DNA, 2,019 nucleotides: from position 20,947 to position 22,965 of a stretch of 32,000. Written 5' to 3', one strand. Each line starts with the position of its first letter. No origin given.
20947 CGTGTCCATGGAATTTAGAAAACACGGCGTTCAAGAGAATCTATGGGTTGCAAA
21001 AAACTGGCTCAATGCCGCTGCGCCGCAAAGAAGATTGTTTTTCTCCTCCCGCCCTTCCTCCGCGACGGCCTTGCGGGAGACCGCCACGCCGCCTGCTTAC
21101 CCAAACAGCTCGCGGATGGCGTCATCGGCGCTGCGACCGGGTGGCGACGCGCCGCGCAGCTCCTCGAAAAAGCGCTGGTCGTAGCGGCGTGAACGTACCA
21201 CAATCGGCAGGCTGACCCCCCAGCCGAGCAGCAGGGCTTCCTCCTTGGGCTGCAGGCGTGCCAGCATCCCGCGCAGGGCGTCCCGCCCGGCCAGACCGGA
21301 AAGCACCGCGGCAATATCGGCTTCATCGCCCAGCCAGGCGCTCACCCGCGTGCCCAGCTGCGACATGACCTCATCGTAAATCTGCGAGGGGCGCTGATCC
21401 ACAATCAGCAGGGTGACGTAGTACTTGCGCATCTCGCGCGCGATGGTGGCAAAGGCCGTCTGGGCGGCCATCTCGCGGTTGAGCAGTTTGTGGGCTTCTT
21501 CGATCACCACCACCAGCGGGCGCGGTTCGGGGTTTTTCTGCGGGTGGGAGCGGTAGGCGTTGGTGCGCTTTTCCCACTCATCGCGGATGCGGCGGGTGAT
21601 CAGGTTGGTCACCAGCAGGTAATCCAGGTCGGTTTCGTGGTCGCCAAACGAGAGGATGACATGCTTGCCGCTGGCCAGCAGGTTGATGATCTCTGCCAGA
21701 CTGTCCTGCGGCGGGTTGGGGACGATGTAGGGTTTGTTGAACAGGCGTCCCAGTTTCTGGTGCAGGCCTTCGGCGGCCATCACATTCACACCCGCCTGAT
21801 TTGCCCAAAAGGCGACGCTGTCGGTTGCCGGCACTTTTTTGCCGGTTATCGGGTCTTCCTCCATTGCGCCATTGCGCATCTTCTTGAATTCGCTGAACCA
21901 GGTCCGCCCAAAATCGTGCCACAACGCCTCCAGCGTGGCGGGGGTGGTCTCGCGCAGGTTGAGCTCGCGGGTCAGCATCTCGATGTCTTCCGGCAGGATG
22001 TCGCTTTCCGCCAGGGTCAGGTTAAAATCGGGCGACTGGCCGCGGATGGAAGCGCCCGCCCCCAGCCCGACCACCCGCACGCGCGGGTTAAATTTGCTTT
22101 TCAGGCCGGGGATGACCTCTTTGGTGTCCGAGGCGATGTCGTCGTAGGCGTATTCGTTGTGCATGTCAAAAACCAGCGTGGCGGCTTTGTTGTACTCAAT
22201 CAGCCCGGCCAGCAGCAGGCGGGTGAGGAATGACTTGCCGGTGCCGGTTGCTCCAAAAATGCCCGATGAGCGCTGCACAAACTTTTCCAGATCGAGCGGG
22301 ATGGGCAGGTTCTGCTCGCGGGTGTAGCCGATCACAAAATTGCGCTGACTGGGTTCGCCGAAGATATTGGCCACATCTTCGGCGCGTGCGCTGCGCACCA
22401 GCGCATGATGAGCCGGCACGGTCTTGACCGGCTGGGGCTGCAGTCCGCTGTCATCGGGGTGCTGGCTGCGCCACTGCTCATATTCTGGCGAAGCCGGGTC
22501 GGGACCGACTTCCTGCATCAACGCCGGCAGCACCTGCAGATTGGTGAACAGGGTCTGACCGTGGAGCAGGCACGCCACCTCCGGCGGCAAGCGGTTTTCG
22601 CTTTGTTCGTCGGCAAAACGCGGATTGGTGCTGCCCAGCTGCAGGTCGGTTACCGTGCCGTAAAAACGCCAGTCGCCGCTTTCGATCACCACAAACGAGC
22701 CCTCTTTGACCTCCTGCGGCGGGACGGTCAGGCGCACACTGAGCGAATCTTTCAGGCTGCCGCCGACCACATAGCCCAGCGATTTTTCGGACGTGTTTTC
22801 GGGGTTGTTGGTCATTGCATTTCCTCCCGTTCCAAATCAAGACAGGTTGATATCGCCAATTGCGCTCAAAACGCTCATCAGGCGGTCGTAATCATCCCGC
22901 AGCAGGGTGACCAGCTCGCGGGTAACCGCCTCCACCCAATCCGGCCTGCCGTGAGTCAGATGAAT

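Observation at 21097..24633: Three-gene operon NurA / barrel-only 203-aa protein / HerA: a nuclease-translocase module with an extra, unassigned component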

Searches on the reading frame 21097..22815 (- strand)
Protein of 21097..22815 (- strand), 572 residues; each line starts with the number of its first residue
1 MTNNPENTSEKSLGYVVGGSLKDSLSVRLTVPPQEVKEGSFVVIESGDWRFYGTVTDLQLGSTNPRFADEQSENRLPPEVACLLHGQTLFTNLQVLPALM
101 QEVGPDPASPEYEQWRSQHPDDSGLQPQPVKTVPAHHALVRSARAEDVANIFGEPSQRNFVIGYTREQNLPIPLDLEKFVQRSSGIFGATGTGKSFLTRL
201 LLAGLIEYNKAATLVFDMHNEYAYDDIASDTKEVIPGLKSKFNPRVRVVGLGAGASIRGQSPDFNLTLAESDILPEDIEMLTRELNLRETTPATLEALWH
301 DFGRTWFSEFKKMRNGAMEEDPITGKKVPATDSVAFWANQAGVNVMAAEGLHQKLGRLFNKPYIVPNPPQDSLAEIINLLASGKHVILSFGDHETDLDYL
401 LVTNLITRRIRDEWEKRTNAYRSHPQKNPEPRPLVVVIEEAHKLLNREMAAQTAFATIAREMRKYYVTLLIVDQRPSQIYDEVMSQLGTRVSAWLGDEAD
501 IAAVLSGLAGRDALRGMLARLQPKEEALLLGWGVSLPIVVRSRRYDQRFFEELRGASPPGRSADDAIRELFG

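Call 3: search_protein_families(library=pfam, proteins=[window:21097-22815:-], max_evalue=1)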
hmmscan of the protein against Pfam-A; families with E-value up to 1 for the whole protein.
window:21097-22815:- (572 aa): 10 families
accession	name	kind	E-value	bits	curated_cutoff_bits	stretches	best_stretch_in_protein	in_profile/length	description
PF01935.23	DUF87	-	2.8e-28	99.9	23.2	1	161-410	2-220/220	Helicase HerA, central domain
PF09378.16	HAS-barrel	-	9.2e-07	29.3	25.2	1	13-71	1-57/90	HAS barrel domain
PF05872.18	HerA_C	-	0.00018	20.8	22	1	432-492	257-318/502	Helicase HerA-like C-terminal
PF13401.12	AAA_22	-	0.00027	21.7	27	1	186-227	10-50/130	AAA domain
PF13191.12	AAA_16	-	0.018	16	32.6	0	186-204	29-47/167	AAA ATPase domain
PF09848.15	SLFN-g3_helicase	-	0.019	14.7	24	1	426-474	74-123/354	Schlafen group 3, DNA/RNA helicase domain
PF10412.15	TrwB_AAD_bind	-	0.03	13.6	20.5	1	179-223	13-56/387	Type IV secretion-system coupling protein DNA-binding domain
PF19044.6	P-loop_TraG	-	0.054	12.6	25.8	0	179-222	27-69/413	TraG P-loop domain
PF01580.24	FtsK_SpoIIIE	-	0.084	12.7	24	0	186-214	44-72/221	FtsK/SpoIIIE family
PF06745.19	ATPase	-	0.15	11.8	26.6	0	436-478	123-167/231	KaiC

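Call 4: search_protein_families(library=padloc, proteins=[window:21097-22815:-], max_evalue=1)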
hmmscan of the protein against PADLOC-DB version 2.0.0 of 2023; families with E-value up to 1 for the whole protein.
window:21097-22815:- (572 aa): 18 families
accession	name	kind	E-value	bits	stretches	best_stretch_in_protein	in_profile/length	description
PDLC04105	HerA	-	2.7e-33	113.4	2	429-542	415-535/576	-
PDLC02185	HerA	-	4.9e-21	73.1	2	432-543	445-562/585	-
PDLC04103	HerA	-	5.5e-21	72.5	2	432-544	440-558/579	-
PDLC02188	HerA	-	1.5e-19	68.3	2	415-543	410-543/578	-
PDLC04100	HerA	-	2.4e-19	67.4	2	432-542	439-555/580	-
PDLC04102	HerA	-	5.7e-17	59.3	2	417-544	497-621/654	-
PDLC04098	HerA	-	7.8e-15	52.4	1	427-543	521-647/686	-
PDLC04106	HerA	-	1.3e-14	51.7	2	431-547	509-633/667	-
PDLC04140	mad8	-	2.6e-14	51.5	1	161-545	5-302/314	mads_8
PDLC04097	HerA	-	3.1e-10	37.3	2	146-228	124-214/618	-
PDLC04104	HerA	-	3.3e-10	37.3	1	430-540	217-334/379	-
PDLC04107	HerA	-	1.3e-08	32.2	1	167-223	155-211/306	-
PDLC04101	HerA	-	1.5e-08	31.8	1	164-223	151-210/400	-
PDLC04099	HerA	-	5.1e-08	30.5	1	164-223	152-211/214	-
PDLC01055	HerA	-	1.6e-06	25.2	2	129-224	104-201/532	Type III coevolved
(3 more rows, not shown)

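Call 5: search_protein_families(library=ncbifam, proteins=[window:21097-22815:-], max_evalue=1)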
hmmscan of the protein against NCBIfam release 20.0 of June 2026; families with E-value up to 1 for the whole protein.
window:21097-22815:- (572 aa): 14 families
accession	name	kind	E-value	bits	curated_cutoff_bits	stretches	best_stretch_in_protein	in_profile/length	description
NF040937.1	HerA_Thermprot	equivalog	1.8e-23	82.7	800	3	427-548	344-467/487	DNA double-strand break repair helicase HerA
NF042943.1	HerA_antiphage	equivalog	1.6e-20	73.2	800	2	432-544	433-551/566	anti-phage-associated helicase HerA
NF042944.1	HerA_antiphage_2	equivalog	1.9e-20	73.2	850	2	416-546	411-546/576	anti-phage-associated helicase HerA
NF040819.1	helicase_HerA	equivalog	9.2e-17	60.8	970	2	429-544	399-516/561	DNA double-strand break repair helicase HerA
NF053655.1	CedD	equivalog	7.1e-14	51.4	600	2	429-541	416-524/527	DNA-translocating ATPase CedD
NF045975.1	VirB4_plasma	equivalog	5.1e-08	31.1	590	2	158-223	489-556/894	Mbov_0397 family ICE element conjugal transfer ATPase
NF033849.1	ser_rich_anae_1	subfamily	3.3e-06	24.7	650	1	426-509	1011-1104/1163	serine-rich protein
TIGR00929.1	VirB4_CagE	subfamily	7.3e-06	24.5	643.1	2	186-244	442-502/792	VirB4 family type IV secretion/conjugal transfer ATPase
TIGR03925.1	T7SS_EccC_b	equivalog_domain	9.6e-06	24.1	346.55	2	134-218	317-401/564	type VII secretion protein EccCb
TIGR03924.1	T7SS_EccC_a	equivalog_domain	0.00085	18.2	509.15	1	429-475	561-606/673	type VII secretion protein EccCa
NF041214.1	plasmid_TraB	equivalog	0.0051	15.4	800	1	434-500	348-414/639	plasmid transfer protein TraB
TIGR02746.1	TraC-F-type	equivalog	0.014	13.3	567.05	1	427-475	639-684/800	type IV secretion system protein TraC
NF045971.1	conju_CD1110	equivalog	0.08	11.2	325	1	172-223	406-457/752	VirB4-like conjugal transfer ATPase, CD1110 family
TIGR03928.1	T7_EssCb_Firm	equivalog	0.3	8.6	778.4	1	418-505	899-989/1296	type VII secretion protein EssC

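Call 34: search_solved_structures(query=window:21097-22815:-, max_evalue=0.001)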
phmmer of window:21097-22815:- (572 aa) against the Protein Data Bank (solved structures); distinct sequences matched with E-value up to 0.001: 9.
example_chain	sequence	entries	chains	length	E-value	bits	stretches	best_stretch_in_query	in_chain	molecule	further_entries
8wiv_A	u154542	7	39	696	4.1e-19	72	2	422-538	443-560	Helicase HerA central domain-containing protein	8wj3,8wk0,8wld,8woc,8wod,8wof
4d2i_A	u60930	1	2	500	1.5e-16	63.6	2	375-547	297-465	HERA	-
9x1l_A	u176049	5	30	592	2.2e-13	53.1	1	410-542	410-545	DNA helicase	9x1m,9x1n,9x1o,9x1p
8xau_A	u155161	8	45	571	4.5e-13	52.1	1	420-542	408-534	ATP-binding protein | HerA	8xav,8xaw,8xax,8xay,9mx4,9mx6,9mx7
9c1m_M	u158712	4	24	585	4.1e-10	42.3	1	423-500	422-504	ATP-binding protein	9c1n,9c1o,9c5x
8ziq_M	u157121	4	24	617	4.7e-10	42.1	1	427-537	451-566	HerA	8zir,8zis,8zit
8j4u_M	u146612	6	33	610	9.6e-09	37.8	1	432-540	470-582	Nucleoside triphosphate hydrolase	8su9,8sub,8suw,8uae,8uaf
8yho_A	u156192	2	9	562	1.3e-06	30.8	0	429-508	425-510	DUF87 domain-containing protein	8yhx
8wet_A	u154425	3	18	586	8.2e-05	24.8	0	434-503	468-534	TdpA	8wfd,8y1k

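Call 76: predict_structure(protein=window:21097-22815:-)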
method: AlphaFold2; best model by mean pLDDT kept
length: 572 residues; sequences in the alignment: 1
mean_pLDDT: 34.6   pTM: 0.23
mean pLDDT of the five models: 34.6, 30.4, 30.1, 28.9, 28.7
residues with pLDDT >= 90: 0; 70-90: 0; 50-70: 24; < 50: 548
segments of 3 or more residues with pLDDT < 50: 1-108, 120-411, 427-572
pLDDT, mean of each block of 10 residues (from residue 1): 28 31 34 39 36 35 27 28 29 28 43 54 37 23 27 26 25 30 28 32 28 26 29 31 26 22 23 37 39 40 38 40 43 37 33 41 39 40 40 38 44 55 51 43 41 44 42 34 34 29 25 34 31 28 34 39 38 30
secondary structure, 60 per line:
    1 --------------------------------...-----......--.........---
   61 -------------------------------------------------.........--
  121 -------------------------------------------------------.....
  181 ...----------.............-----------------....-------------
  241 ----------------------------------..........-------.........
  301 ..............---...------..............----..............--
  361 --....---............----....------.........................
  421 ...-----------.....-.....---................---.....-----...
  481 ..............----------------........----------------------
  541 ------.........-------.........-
elements in order: E41-46 E49-54 H110-118 H176-183 H194-206 H224-227 H275-284 H292-314 E318-320 E327-329 H330-340 H345-358 E363-366 H370-381 E386-389 H396-423 E435-439 H441-445 H449-464 E468-472 H478-494 H511-518 H547-555 H563-571

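Call 82: search_dna_similar(query=window:21097-22815:-, collection=plasmids, mode=protein, max_evalue=1e-10, max_rows=25)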
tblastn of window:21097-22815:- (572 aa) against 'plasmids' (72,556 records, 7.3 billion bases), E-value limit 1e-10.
Records with a match: 2; places in all: 2; records where one place covers at least 80% of the query: 0.
Best place of each record, by identity: <60% 2.
By first word of the organism name: Sphingomonas 1; Bradyrhizobium 1.
By predicted mobility (MOB-suite, as given by PLSDB): non-mobilizable 1; conjugative 1.
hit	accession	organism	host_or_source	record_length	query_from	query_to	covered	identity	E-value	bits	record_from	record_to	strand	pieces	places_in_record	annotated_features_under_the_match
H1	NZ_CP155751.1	Sphingomonas parapaucimobilis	Chinese cabbage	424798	148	538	68%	26.2%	2e-12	78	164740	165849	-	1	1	ATP-binding protein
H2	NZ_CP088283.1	Bradyrhizobium quebecense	soybean cv. AC Glengarry,Cell ...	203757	422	538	20%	42.0%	3e-11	74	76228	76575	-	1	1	ATP-binding protein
